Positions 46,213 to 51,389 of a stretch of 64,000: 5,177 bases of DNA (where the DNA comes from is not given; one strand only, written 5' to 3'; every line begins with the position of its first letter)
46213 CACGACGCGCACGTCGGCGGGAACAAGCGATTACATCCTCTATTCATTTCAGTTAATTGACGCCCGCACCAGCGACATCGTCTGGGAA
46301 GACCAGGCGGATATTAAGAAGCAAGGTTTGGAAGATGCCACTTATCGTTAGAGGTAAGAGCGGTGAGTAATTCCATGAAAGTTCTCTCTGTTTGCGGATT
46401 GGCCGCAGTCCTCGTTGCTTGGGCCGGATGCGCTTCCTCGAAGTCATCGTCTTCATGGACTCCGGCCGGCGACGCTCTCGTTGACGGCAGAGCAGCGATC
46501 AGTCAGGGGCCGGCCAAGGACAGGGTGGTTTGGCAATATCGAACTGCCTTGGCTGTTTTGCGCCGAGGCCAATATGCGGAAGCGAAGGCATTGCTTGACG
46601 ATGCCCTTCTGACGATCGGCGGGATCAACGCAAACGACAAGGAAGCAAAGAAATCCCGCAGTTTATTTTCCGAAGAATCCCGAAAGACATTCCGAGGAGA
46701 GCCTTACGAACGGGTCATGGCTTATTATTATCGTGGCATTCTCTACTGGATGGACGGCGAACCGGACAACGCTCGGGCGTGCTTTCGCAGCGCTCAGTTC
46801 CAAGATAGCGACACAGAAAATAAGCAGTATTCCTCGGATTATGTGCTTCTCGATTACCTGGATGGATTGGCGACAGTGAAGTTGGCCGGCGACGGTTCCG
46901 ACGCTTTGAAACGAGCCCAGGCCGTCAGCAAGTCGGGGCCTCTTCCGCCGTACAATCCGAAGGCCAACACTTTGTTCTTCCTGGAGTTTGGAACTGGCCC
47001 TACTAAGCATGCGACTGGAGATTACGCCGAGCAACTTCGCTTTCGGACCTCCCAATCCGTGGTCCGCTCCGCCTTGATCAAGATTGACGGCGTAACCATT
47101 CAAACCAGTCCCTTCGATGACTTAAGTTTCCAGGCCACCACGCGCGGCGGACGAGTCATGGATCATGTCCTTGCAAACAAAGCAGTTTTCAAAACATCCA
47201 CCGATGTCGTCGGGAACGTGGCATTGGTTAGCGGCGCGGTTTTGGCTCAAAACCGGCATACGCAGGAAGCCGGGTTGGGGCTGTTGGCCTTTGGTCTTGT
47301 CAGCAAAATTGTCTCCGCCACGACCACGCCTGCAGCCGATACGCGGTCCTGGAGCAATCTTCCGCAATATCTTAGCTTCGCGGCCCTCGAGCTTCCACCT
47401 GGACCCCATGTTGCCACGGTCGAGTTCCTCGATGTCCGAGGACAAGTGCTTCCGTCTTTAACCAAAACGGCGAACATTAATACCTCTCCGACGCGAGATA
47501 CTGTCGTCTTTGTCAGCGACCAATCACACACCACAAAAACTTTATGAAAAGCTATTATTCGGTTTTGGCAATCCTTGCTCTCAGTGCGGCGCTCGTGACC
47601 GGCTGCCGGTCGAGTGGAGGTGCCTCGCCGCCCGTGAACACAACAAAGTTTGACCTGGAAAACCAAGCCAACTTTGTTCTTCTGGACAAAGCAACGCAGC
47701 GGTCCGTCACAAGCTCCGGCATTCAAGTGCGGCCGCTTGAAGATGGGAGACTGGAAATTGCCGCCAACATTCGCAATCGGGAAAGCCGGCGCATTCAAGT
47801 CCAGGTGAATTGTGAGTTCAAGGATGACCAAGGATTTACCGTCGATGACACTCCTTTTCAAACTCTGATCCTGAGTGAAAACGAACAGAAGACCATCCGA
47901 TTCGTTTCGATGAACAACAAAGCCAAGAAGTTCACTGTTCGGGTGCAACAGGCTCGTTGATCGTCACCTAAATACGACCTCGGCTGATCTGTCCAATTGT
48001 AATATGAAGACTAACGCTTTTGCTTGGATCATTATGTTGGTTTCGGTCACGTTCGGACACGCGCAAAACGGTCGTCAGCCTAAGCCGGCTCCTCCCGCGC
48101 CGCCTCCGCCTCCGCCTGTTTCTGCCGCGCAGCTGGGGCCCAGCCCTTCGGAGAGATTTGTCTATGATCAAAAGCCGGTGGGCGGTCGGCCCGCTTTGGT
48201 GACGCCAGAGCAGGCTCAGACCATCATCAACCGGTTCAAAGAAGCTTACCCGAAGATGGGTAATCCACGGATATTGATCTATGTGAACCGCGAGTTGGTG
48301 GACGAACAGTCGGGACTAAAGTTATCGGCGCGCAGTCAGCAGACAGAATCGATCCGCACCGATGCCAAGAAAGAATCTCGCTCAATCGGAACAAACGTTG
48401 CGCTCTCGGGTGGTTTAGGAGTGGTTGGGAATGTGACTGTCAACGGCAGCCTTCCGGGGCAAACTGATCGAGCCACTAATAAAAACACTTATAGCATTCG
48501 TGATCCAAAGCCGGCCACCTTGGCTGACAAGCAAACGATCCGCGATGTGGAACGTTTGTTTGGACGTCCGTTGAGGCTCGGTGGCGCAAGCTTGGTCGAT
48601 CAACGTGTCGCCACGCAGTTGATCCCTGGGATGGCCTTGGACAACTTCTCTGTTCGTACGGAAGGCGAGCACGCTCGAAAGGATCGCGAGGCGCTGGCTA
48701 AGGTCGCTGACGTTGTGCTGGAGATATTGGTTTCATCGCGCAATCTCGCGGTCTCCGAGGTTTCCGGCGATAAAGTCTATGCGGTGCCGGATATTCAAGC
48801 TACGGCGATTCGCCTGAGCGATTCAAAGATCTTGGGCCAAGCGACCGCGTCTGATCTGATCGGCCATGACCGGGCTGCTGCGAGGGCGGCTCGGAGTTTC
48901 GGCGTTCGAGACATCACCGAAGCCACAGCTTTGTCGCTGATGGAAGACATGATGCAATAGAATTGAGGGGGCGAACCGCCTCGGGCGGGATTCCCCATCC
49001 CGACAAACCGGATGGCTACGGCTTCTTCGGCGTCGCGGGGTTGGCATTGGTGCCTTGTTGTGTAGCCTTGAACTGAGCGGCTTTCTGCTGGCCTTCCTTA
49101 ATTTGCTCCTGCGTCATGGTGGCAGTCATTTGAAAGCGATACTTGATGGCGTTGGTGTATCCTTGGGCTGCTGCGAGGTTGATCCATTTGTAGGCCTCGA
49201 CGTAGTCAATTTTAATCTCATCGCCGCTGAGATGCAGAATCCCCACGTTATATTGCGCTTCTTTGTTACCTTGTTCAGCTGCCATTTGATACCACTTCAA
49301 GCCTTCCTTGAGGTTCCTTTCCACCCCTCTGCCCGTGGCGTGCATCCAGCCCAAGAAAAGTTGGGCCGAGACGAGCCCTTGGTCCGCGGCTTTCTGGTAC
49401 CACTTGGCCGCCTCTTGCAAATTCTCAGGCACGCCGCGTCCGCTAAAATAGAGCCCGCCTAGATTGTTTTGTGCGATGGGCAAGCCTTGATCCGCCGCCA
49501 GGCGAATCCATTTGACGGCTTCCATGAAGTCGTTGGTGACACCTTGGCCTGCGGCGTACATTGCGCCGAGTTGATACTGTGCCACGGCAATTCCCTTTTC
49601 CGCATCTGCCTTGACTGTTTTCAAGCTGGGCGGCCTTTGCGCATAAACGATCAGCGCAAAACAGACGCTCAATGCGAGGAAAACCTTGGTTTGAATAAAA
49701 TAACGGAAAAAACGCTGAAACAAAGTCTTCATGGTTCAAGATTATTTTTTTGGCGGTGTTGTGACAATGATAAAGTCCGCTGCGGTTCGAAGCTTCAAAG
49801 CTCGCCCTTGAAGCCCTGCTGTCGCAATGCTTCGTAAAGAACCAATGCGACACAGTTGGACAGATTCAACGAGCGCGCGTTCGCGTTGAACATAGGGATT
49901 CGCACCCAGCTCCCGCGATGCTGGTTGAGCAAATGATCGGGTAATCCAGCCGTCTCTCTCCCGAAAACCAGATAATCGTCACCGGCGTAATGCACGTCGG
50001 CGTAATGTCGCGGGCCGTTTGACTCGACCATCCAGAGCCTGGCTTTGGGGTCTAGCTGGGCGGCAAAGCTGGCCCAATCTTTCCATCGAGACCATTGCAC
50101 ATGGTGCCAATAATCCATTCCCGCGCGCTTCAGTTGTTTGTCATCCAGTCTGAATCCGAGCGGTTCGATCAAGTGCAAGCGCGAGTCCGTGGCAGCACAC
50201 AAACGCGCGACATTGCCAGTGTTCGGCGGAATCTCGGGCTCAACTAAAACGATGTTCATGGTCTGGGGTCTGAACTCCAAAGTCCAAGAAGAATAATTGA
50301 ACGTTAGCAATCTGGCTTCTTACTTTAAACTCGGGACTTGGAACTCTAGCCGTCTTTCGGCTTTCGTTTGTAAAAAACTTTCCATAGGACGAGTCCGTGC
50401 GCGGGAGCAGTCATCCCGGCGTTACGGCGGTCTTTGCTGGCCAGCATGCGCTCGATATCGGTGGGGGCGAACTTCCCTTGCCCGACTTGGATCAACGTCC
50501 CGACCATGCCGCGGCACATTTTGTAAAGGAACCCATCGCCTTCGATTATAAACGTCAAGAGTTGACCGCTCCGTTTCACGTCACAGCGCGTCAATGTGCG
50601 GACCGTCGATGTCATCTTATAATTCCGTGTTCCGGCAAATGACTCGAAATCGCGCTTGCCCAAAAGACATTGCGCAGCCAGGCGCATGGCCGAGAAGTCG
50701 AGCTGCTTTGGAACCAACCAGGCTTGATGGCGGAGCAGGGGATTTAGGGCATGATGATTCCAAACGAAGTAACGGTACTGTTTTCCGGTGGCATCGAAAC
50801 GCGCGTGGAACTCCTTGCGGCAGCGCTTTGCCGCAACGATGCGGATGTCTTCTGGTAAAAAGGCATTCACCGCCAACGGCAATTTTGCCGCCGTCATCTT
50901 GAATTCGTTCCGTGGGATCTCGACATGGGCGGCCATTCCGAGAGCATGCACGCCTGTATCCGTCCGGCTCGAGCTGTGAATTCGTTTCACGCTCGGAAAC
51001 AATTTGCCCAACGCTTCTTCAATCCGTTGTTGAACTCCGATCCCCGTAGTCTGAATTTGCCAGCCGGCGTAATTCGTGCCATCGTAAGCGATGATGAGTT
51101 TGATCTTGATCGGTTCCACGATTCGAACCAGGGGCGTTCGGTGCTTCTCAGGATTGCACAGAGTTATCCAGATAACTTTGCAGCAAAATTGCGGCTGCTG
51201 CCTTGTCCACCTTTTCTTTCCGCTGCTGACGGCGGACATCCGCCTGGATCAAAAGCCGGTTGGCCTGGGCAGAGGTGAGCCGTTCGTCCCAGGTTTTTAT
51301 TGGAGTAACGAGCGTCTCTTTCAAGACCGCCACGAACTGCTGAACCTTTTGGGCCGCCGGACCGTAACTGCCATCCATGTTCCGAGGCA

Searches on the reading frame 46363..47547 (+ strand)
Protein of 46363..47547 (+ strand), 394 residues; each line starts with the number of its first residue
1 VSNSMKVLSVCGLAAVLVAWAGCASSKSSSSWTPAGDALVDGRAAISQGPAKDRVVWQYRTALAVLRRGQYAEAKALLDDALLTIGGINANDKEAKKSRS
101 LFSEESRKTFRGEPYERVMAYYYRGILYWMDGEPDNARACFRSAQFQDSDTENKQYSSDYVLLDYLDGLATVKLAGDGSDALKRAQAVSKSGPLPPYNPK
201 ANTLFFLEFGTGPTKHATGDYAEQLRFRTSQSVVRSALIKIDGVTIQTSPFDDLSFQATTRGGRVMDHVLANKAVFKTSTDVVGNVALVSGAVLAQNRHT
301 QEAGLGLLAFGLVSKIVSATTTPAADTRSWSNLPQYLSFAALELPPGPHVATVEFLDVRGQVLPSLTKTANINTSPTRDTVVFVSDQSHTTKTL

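Call 40: search_protein_families(library=pfam, proteins=[window:46363-47547:+], max_evalue=0.001)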
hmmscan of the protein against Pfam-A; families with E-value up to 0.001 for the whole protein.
window:46363-47547:+ (394 aa): 4 families
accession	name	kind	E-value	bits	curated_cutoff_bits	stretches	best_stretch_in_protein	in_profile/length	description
PF07719.23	TPR_2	-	4.8e-06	26.7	27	0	120-144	3-27/34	Tetratricopeptide repeat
PF13432.12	TPR_16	-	1.9e-05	25.4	32.7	0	115-148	28-61/65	Tetratricopeptide repeat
PF13428.12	TPR_14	-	0.00016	22.5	23.5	0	120-145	3-28/44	Tetratricopeptide repeat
PF07721.20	TPR_4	-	0.00098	20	27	0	119-142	2-25/26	Tetratricopeptide repeat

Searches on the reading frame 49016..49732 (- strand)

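Call 40: search_protein_families(library=pfam, proteins=[window:49016-49732:-], max_evalue=0.001)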
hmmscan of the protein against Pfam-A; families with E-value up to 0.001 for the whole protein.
window:49016-49732:- (238 aa): 2 families
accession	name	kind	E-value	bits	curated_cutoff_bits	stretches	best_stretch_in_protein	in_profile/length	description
PF08238.18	Sel1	-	1.5e-41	139.7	30.7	4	85-119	1-35/36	Sel1 repeat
PF23310.1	TPR_27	-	0.00011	22.3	27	0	139-172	43-76/110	Plant tetratrico peptide repeats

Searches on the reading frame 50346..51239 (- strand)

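Call 40: search_protein_families(library=pfam, proteins=[window:50346-51239:-], max_evalue=0.001)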
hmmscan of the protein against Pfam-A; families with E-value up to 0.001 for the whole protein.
window:50346-51239:- (297 aa): 1 family
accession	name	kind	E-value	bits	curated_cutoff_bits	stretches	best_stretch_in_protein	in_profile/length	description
PF01416.25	PseudoU_synth_1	-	2.7e-39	134.4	23.3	2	188-290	1-107/108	tRNA pseudouridine synthase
